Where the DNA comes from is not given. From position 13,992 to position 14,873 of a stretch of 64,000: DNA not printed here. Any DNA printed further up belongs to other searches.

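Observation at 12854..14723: NE0113-type CARF gene translationally coupled to a GIY-YIG-like gene at the head of the cmr operon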

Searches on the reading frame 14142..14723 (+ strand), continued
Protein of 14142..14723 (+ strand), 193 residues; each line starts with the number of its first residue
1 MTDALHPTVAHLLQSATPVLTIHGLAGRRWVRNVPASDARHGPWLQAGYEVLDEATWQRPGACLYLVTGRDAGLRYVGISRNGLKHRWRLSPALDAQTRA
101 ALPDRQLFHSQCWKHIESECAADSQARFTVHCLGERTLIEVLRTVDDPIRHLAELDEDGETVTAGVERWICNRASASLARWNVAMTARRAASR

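Call 46: find_related_loci(query=A1, collection=metagenome_contigs, flank=8000)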
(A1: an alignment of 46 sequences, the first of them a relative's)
Query A1 (193 aa) in metagenome_contigs; peptide patterns used: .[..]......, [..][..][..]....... (x = any residue, [..] = any of these).
539 stretches matched a pattern; 88 encode a relative of the query (tblastn E <= 1e-3); the best 80 are kept; 80 distinct loci.
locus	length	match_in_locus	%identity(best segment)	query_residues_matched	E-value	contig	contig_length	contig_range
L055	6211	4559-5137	89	1-193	2e-112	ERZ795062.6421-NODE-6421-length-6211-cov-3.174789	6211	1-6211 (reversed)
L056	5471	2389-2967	89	1-193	2e-112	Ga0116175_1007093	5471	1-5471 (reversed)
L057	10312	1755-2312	74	1-186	1e-91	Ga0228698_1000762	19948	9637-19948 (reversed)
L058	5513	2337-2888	66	5-189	2e-76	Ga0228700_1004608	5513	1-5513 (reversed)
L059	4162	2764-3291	55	12-188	1e-66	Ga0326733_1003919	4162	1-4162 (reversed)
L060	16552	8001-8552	55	1-185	6e-66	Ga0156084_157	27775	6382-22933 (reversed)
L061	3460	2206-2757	55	1-185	5e-66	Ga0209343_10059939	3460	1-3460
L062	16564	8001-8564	56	1-189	2e-65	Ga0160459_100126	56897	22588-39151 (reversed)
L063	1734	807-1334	54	12-188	9e-68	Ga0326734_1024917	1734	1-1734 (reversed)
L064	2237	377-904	54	12-188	1e-66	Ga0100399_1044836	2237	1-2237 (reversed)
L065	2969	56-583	58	12-188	2e-65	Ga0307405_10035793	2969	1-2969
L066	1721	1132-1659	55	12-188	2e-67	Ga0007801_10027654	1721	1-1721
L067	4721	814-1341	55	12-188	5e-65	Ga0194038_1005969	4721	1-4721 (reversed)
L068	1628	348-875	53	12-188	6e-67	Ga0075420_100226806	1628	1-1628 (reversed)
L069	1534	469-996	53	12-188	3e-67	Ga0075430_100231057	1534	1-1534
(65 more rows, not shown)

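Call 58: find_related_loci(query=A1, collection=viral_contigs, flank=8000)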
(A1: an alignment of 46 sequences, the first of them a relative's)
Query A1 (193 aa) in viral_contigs; peptide patterns used: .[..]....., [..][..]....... (x = any residue, [..] = any of these).
189 stretches matched a pattern; 4 encode a relative of the query (tblastn E <= 1e-3); 4 distinct loci.
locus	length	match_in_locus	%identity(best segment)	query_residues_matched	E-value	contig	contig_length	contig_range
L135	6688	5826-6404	49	1-191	2e-58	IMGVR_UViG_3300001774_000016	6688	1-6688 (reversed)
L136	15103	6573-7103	51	16-193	3e-56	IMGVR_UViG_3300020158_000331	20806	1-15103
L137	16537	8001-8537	49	8-186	4e-54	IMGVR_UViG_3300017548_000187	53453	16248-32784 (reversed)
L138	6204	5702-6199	49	8-173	1e-49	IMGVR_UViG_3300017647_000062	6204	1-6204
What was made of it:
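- Tried and rejected: I repeated it with A1 (call 58).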

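Call 64: search_dna_similar(query=window:14142-14720:+, collection=plasmids, mode=protein, max_rows=25)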
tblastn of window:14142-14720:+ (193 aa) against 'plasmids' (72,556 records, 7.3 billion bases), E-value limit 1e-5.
Records with a match: 2; places in all: 2; records where one place covers at least 80% of the query: 2.
Best place of each record, by identity: <60% 2.
By first word of the organism name: Methylibium 1; Nitrosospira 1.
By predicted mobility (MOB-suite, as given by PLSDB): conjugative 1; non-mobilizable 1.
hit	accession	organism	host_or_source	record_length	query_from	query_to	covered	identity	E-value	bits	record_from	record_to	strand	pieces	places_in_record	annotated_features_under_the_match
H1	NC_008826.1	Methylibium petroleiphilum PM1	-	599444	6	187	94%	51.1%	1e-53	190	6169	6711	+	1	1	hypothetical protein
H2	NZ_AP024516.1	Nitrosospira sp. NRS527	Oryza sativa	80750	1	189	98%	45.5%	8e-53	187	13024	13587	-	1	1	hypothetical protein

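Call 71: find_encoding_contigs(protein=P0010, flank=8000, max_places=1)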
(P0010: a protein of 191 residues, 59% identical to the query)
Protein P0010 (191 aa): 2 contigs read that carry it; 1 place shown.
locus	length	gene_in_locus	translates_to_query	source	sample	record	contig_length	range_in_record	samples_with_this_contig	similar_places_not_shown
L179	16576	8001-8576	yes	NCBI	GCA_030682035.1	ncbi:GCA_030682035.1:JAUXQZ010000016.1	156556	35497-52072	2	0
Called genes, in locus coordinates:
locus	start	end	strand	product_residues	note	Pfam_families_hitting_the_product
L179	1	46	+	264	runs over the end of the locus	PF08379:Bact_transglu_N, PF01841:Transglut_core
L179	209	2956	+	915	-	PF00989:PAS, PF08448:PAS_4, PF08447:PAS_3, PF13426:PAS_9, PF00989:PAS, PF08448:PAS_4, PF00512:HisKA, PF02518:HATPase_c, +4 more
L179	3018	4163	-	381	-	PF01266:DAO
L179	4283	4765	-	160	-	-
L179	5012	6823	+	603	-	PF08378:NERD, PF00580:UvrD-helicase (weak), PF13245:AAA_19 (weak), PF01443:Viral_helicase1 (faint), PF13361:UvrD_C, PF13538:UvrD_C_2 (weak)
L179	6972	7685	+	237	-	-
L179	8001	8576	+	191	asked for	-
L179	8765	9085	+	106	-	-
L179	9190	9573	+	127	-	PF00903:Glyoxalase (weak)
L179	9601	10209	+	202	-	PF13489:Methyltransf_23, PF08241:Methyltransf_11 (weak), PF08242:Methyltransf_12, PF13649:Methyltransf_25 (weak)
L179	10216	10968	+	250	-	PF03942:DTW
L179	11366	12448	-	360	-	PF05990:DUF900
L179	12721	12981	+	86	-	-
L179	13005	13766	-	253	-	PF03483:B3_4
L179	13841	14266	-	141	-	-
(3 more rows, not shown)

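Call 72: find_encoding_contigs(protein=P0025, flank=8000, max_places=1)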
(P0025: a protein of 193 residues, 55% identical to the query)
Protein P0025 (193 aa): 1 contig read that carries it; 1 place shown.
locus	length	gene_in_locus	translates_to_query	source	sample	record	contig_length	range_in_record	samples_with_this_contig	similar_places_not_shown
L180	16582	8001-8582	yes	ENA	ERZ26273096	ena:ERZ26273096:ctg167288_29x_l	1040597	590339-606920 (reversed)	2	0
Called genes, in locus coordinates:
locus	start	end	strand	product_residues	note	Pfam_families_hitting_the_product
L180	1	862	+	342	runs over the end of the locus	PF02253:PLA1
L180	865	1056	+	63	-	PF02253:PLA1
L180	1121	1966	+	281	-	PF02540:NAD_synthase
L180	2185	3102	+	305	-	PF13356:Arm-DNA-bind_3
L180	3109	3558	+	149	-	-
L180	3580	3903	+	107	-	PF05973:Gp49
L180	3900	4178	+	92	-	PF13560:HTH_31, PF01381:HTH_3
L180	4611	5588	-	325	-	PF02899:Phage_int_SAM_1, PF13495:Phage_int_SAM_4, PF00589:Phage_integrase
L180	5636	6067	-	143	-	-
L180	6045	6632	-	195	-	PF01909:NTP_transf_2 (weak), PF18765:Polbeta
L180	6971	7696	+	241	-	-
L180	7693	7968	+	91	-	-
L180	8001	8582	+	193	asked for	-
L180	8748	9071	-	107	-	PF05713:MobC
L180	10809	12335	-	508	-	PF07519:Tannase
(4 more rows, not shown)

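Call 73: find_encoding_contigs(protein=P0052, flank=8000, max_places=1)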
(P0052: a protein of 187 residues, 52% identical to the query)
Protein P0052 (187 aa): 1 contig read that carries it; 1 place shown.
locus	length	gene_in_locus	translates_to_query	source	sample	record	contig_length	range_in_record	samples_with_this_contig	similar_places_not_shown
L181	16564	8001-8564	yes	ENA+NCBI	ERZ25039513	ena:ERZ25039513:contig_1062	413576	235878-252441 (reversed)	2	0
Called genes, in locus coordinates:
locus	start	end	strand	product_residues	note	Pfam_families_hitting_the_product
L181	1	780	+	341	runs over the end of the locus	PF01979:Amidohydro_1, PF04909:Amidohydro_2 (weak)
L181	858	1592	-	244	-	PF04333:MlaA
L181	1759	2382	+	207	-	PF00929:RNase_T, PF16473:Rv2179c-like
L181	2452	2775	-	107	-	PF00462:Glutaredoxin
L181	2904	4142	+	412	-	PF00202:Aminotran_3, PF01212:Beta_elim_lyase (weak)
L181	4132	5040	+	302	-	PF02729:OTCace_N, PF00185:OTCace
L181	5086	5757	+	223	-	PF08239:SH3_3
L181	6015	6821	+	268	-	PF00920:ILVD_EDD_N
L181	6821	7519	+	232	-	PF24877:ILV_EDD_C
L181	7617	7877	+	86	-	PF07798:CCDC90-like (weak)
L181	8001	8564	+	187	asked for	-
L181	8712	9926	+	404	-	PF00696:AA_kinase, PF00583:Acetyltransf_1, PF13508:Acetyltransf_7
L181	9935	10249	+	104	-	PF00149:Metallophos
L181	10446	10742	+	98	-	-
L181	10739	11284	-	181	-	PF00293:NUDIX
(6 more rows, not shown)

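Call 77: search_dna_similar(query=window:14142-14720:+, collection=phages, mode=protein, max_rows=15, max_evalue=0.001)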
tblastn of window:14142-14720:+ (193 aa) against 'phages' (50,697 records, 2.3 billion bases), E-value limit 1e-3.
No match.
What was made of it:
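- There was no hit in 50,697 GenBank phage genomes (call 77). There was no hit in GenBank phages (call 77).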

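Call 78: search_protein_families(library=pfam, proteins=[P0203, P0205, P0193, P0190, P0183, P0180, P0175, P0171, P0165, P0209], max_evalue=1)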
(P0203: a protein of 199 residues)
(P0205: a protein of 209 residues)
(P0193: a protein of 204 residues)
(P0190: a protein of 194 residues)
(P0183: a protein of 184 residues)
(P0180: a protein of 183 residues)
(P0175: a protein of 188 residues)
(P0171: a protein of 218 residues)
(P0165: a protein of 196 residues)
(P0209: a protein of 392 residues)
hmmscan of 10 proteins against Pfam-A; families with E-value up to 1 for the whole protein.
P0203 (199 aa): 0 families

P0205 (209 aa): 0 families

P0193 (204 aa): 0 families

P0190 (194 aa): 0 families

P0183 (184 aa): 0 families

P0180 (183 aa): 1 family
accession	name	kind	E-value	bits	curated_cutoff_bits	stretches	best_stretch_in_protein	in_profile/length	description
PF10604.15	Polyketide_cyc2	-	0.067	13.9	27.4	1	57-139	61-140/142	Polyketide cyclase / dehydrase and lipid transport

P0175 (188 aa): 1 family
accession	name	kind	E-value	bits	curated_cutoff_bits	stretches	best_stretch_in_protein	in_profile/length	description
PF20060.4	DUF6459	-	0.13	13.1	27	0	70-94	75-99/105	Family of unknown function (DUF6459)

P0171 (218 aa): 0 families

P0165 (196 aa): 0 families

P0209 (392 aa): 2 families
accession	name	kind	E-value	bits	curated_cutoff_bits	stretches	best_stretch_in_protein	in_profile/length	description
PF00929.31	RNase_T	-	9.5e-31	108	24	1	6-166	1-164/164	Exonuclease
PF16473.11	Rv2179c-like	-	0.00087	19.5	27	1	5-163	2-170/177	3'-5' exoribonuclease Rv2179c-like domain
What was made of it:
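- The DnaQ-exonuclease fusion points to polynucleotide substrates (call 78).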

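Call 85: search_protein_families(library=padloc, proteins=[P0077, P0203, L044:8726-9721:+, L044:9725-9988:+, L044:10774-11181:+], max_evalue=0.01)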
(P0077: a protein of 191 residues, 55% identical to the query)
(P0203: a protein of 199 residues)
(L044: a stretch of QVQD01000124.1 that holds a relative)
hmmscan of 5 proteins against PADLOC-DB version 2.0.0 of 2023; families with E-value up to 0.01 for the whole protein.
P0077 (191 aa): 0 families

P0203 (199 aa): 0 families

L044:8726-9721:+ (332 aa): 4 families
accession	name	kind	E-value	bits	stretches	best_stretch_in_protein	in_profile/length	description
PDLC04142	capH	-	0.00077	18.5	0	210-265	4-59/103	capH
PDLC03954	RmrA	-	0.00098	16.1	1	217-276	15-74/380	-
PDLC02926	HTH_VI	-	0.0017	16.6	1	214-265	3-54/92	-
PDLC03944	RmrA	-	0.0034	14.5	1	224-273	18-67/384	-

L044:9725-9988:+ (88 aa): 0 families

L044:10774-11181:+ (136 aa): 0 families

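Call 92: list_cluster_members(proteins=[P0077, P0001, P0010, P0069, P0005, P0044, P0067, P0031])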
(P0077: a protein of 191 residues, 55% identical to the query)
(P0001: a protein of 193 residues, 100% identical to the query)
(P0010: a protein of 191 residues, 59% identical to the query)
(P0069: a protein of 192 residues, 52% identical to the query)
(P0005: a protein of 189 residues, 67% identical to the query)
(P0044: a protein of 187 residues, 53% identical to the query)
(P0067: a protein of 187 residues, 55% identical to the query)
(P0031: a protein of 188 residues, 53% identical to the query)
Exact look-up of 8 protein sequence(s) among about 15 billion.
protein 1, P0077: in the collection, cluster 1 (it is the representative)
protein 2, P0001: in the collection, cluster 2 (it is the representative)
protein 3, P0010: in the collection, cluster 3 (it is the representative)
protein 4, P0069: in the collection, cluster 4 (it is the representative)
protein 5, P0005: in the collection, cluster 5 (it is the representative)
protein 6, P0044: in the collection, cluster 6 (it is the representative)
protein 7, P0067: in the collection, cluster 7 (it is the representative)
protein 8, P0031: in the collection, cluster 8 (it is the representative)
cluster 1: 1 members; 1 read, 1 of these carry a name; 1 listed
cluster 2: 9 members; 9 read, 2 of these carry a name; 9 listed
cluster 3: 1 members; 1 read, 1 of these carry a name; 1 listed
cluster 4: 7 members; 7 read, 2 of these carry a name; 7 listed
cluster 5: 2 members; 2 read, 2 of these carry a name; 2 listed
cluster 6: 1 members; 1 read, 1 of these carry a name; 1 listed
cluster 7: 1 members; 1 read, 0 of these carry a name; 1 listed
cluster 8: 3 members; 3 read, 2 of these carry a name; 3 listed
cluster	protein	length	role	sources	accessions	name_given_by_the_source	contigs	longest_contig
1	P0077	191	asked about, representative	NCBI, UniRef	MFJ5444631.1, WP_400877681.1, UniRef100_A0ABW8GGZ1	hypothetical protein ACIKP9_00155 [Methylobacillus methanolivorans] | GIY-YIG domain-containing protein n=1 Tax=Methylobacillus methanolivorans TaxID=1848927 ...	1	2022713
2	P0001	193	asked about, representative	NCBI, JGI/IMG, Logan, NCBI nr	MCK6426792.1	MAG: hypothetical protein L6Q75_17140 [Burkholderiaceae bacterium] | hypothetical protein | hypothetical protein [Burkholderiaceae bacterium]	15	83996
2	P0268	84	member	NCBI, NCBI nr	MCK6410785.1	MAG: hypothetical protein L6Q70_16540, partial [Thauera sp.] | hypothetical protein [Thauera sp.]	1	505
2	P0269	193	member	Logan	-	-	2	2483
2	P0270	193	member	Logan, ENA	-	-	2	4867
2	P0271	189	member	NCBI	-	-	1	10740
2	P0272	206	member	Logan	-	-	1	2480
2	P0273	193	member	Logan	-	-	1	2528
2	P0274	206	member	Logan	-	-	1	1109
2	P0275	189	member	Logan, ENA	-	-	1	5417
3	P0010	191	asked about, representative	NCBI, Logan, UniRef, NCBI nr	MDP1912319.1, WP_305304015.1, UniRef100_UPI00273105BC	hypothetical protein [Brevundimonas sp.] | hypothetical protein n=1 Tax=Brevundimonas sp. TaxID=1871086 RepID=UPI00273105BC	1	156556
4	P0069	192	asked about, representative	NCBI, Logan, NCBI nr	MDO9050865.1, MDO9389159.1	MAG: hypothetical protein Q7U70_05190 [Methylotenera sp.] | hypothetical protein [Methylotenera sp.]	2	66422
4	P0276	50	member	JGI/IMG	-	hypothetical protein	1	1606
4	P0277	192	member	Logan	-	-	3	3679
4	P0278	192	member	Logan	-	-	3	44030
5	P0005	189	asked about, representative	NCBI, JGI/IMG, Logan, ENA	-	hypothetical protein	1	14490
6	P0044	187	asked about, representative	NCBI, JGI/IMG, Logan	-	hypothetical protein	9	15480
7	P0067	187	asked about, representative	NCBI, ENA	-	-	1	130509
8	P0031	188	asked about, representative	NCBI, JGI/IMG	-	hypothetical protein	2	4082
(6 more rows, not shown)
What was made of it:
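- UniProt names one member 'GIY-YIG domain-containing' (call 92).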

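Call 106: search_protein_families(library=pfam, proteins=[L136:1111-3357:-, L136:3806-5071:-, L136:5708-6463:+, L136:7410-8024:+, L136:8034-10235:-, L137:2971-4704:-, L137:4688-6304:-, L137:6079-7407:-, L137:8542-9504:+, L137:11512-12453:+], max_evalue=0.001)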
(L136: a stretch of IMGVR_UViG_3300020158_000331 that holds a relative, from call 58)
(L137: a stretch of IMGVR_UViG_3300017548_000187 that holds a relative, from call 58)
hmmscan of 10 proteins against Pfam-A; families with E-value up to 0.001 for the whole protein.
L136:1111-3357:- (748 aa): 1 family
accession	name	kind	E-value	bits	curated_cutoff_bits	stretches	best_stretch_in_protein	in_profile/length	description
PF16510.12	P22_portal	-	5.2e-127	425.3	26.1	1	40-640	2-590/594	Phage P22-like portal protein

L136:3806-5071:- (421 aa): 1 family
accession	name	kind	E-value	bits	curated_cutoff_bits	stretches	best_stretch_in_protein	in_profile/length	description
PF04466.19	Terminase_3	-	4.5e-37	128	23.2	1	21-210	3-200/201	Phage terminase large subunit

L136:5708-6463:+ (252 aa): 1 family
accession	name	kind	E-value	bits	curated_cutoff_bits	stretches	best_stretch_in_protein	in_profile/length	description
PF01844.29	HNH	-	2.2e-06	28.2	21.4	1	178-234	1-47/47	HNH endonuclease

L136:7410-8024:+ (205 aa): 0 families

L136:8034-10235:- (733 aa): 3 families
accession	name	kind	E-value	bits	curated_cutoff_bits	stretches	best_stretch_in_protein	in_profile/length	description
PF05272.17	VapE-like_dom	-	2.9e-63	213.7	25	1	438-649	1-214/217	Virulence-associated protein E-like domain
PF09250.16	Prim-Pol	-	1.2e-06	29.5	22.8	1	71-183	30-148/158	Bifunctional DNA primase/polymerase, N-terminal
PF19263.5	DUF5906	-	0.00072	20.6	27.6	0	493-599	1-114/114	Family of unknown function (DUF5906)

L137:2971-4704:- (577 aa): 2 families
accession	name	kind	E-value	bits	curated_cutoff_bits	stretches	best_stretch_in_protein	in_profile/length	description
PF03496.20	ADPrib_exo_Tox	-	6.6e-08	32.6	23.4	1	520-572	140-192/196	ADP-ribosyltransferase exoenzyme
PF04233.19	Phage_Mu_F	-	3.2e-07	31.5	29.6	1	146-268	1-110/112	Phage Mu protein F like protein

L137:4688-6304:- (538 aa): 1 family
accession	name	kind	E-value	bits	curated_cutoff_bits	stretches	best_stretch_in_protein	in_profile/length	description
PF13264.11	DUF4055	-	2.6e-45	154.4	25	1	320-455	1-140/140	Domain of unknown function (DUF4055)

L137:6079-7407:- (442 aa): 2 families
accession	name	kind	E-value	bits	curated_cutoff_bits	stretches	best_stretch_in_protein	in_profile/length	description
PF17289.8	Terminase_6C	-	5.2e-15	56.2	22.6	1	266-426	1-154/155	Terminase RNaseH-like domain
PF03237.21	Terminase_6N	-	6.2e-06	26.4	22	1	37-244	5-208/215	Terminase large subunit, T4likevirus-type, N-terminal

L137:8542-9504:+ (321 aa): 0 families

L137:11512-12453:+ (314 aa): 0 families
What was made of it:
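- Closest known: I-TevI and free-standing GIY-YIG homing endonucleases of phages. Same: The family occurs in phage and MGE contexts (calls 72, 106).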
